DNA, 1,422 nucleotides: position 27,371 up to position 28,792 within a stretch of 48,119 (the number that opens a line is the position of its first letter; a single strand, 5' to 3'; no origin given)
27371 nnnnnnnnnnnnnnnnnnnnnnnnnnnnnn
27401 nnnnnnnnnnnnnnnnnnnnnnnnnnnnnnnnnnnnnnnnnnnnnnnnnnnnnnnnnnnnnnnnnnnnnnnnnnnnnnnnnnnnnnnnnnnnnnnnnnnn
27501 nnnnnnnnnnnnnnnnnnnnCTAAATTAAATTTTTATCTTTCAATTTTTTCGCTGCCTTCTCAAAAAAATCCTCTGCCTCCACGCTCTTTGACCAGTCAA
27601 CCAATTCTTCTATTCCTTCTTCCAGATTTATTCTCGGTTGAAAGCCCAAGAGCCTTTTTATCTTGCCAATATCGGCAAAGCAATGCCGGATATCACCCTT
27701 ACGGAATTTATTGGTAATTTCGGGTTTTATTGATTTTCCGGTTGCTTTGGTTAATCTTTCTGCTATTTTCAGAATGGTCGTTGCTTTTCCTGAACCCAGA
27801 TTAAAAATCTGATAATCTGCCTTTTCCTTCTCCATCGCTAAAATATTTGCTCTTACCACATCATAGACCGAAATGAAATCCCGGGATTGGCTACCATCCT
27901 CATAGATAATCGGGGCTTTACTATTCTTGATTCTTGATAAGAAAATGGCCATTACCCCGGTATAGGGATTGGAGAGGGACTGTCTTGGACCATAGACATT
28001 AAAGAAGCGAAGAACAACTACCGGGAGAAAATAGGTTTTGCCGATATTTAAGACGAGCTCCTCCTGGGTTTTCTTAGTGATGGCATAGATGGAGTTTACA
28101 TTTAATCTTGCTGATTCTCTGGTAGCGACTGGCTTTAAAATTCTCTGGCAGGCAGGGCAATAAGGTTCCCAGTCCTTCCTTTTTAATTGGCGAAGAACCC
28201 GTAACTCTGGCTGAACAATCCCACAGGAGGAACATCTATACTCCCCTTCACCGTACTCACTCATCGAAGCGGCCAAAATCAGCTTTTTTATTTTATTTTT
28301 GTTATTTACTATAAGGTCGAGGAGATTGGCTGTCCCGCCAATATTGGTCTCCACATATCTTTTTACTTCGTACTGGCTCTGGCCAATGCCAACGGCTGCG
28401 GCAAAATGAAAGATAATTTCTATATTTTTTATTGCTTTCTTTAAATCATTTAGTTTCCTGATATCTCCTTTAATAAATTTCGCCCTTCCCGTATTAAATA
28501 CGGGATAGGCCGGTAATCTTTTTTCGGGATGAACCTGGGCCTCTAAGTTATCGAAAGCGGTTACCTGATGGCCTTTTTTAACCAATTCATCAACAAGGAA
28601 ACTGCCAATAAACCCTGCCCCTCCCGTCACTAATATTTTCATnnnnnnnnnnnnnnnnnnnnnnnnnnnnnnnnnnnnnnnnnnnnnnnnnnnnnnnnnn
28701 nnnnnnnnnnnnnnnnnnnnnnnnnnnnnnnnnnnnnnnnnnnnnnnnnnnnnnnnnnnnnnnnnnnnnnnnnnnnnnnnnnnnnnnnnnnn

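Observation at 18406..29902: One 17-20 bp palindrome sits in frame inside dnaB, ugd and an SDR epimerase and is always translated as PVFNTG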

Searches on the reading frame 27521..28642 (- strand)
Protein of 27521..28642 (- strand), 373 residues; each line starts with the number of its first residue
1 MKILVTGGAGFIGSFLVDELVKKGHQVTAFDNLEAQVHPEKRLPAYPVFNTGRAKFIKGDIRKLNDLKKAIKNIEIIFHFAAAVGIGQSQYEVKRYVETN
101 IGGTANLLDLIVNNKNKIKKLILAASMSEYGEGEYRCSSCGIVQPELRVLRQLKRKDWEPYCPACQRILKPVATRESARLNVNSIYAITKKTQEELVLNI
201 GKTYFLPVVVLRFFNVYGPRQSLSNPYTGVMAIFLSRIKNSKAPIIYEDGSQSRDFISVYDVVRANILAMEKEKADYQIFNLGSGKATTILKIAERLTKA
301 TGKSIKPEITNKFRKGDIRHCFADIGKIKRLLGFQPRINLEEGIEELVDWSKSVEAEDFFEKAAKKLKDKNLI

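Call 7: search_protein_families(library=pfam, proteins=[window:27521-28642:-])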
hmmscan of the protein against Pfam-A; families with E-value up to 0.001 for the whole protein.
window:27521-28642:- (373 aa): 9 families
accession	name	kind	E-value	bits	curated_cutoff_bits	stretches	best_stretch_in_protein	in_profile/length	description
PF01370.27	Epimerase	-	4.7e-50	170.7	20.9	2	3-134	1-123/240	NAD dependent epimerase/dehydratase family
PF16363.11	GDP_Man_Dehyd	-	1.3e-47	163.4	27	2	172-346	139-331/332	GDP-mannose 4,6 dehydratase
PF01073.25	3Beta_HSD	-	3.5e-22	79.2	22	1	4-131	1-121/280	3-beta hydroxysteroid dehydrogenase/isomerase family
PF02719.21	Polysacc_synt_2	-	3.4e-18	66.3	20.2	2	3-123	1-125/293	Polysaccharide biosynthesis protein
PF07993.18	NAD_binding_4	-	2.1e-16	60.3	20.1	1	5-264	1-256/258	Male sterility protein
PF13460.12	NAD_binding_10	-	6.4e-08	33.1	27.2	1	7-128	1-100/184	NAD(P)H-binding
PF04321.23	RmlD_sub_bind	-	2e-07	30.8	27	1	1-107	1-85/287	RmlD substrate binding domain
PF05368.20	NmrA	-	1.8e-06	28.2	27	1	2-88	4-79/298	NmrA-like family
PF00106.31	adh_short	-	2.6e-06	27.5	26.6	1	3-107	3-115/195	short chain dehydrogenase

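Call 83: search_solved_structures(query=window:27521-28642:-, show_alignments=2, max_evalue=1e-20)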
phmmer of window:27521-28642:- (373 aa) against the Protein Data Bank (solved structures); distinct sequences matched with E-value up to 1e-20: 60.
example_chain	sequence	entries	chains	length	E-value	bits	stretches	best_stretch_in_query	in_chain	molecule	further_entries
6dnt_A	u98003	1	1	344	6.7e-43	150.3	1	176-351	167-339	NAD-dependent epimerase/dehydratase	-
4zrm_A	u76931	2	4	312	5.5e-42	147.3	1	183-351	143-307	UDP-glucose 4-epimerase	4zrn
10ke_A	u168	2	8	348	7.1e-37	130.4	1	181-351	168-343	Capsular polysaccharide biosynthesis protein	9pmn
6zl6_A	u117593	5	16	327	3.2e-35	125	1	184-354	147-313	Epimerase domain-containing protein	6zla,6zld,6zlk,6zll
6kv9_A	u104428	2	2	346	3.6e-35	124.9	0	184-352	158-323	MoeE5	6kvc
6zlj_A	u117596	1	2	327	9.5e-35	123.4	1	184-354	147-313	Epimerase domain-containing protein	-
6bwl_A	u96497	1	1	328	8.6e-34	120.3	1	183-356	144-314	Pal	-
6wjb_A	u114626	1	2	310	8.9e-34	120.3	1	186-347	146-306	NAD-dependent epimerase/dehydratase family protein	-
6wj9_A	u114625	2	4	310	3.3e-33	118.4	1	201-347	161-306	NAD-dependent epimerase/dehydratase family protein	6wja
1sb8_A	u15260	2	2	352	1.3e-32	116.5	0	184-350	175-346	wbpP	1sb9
3ru7_A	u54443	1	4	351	7.1e-31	110.7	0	181-350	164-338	WbgU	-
3ru9_A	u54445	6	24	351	7.5e-31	110.6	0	181-350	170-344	WbgU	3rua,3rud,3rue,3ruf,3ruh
3lu1_A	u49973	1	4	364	8.7e-31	110.4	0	181-350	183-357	WbgU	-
8vr2_A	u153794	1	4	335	1.4e-30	109.7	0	183-352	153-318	NAD-dependent epimerase/dehydratase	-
3ruc_A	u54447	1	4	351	1.9e-29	106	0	181-350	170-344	WbgU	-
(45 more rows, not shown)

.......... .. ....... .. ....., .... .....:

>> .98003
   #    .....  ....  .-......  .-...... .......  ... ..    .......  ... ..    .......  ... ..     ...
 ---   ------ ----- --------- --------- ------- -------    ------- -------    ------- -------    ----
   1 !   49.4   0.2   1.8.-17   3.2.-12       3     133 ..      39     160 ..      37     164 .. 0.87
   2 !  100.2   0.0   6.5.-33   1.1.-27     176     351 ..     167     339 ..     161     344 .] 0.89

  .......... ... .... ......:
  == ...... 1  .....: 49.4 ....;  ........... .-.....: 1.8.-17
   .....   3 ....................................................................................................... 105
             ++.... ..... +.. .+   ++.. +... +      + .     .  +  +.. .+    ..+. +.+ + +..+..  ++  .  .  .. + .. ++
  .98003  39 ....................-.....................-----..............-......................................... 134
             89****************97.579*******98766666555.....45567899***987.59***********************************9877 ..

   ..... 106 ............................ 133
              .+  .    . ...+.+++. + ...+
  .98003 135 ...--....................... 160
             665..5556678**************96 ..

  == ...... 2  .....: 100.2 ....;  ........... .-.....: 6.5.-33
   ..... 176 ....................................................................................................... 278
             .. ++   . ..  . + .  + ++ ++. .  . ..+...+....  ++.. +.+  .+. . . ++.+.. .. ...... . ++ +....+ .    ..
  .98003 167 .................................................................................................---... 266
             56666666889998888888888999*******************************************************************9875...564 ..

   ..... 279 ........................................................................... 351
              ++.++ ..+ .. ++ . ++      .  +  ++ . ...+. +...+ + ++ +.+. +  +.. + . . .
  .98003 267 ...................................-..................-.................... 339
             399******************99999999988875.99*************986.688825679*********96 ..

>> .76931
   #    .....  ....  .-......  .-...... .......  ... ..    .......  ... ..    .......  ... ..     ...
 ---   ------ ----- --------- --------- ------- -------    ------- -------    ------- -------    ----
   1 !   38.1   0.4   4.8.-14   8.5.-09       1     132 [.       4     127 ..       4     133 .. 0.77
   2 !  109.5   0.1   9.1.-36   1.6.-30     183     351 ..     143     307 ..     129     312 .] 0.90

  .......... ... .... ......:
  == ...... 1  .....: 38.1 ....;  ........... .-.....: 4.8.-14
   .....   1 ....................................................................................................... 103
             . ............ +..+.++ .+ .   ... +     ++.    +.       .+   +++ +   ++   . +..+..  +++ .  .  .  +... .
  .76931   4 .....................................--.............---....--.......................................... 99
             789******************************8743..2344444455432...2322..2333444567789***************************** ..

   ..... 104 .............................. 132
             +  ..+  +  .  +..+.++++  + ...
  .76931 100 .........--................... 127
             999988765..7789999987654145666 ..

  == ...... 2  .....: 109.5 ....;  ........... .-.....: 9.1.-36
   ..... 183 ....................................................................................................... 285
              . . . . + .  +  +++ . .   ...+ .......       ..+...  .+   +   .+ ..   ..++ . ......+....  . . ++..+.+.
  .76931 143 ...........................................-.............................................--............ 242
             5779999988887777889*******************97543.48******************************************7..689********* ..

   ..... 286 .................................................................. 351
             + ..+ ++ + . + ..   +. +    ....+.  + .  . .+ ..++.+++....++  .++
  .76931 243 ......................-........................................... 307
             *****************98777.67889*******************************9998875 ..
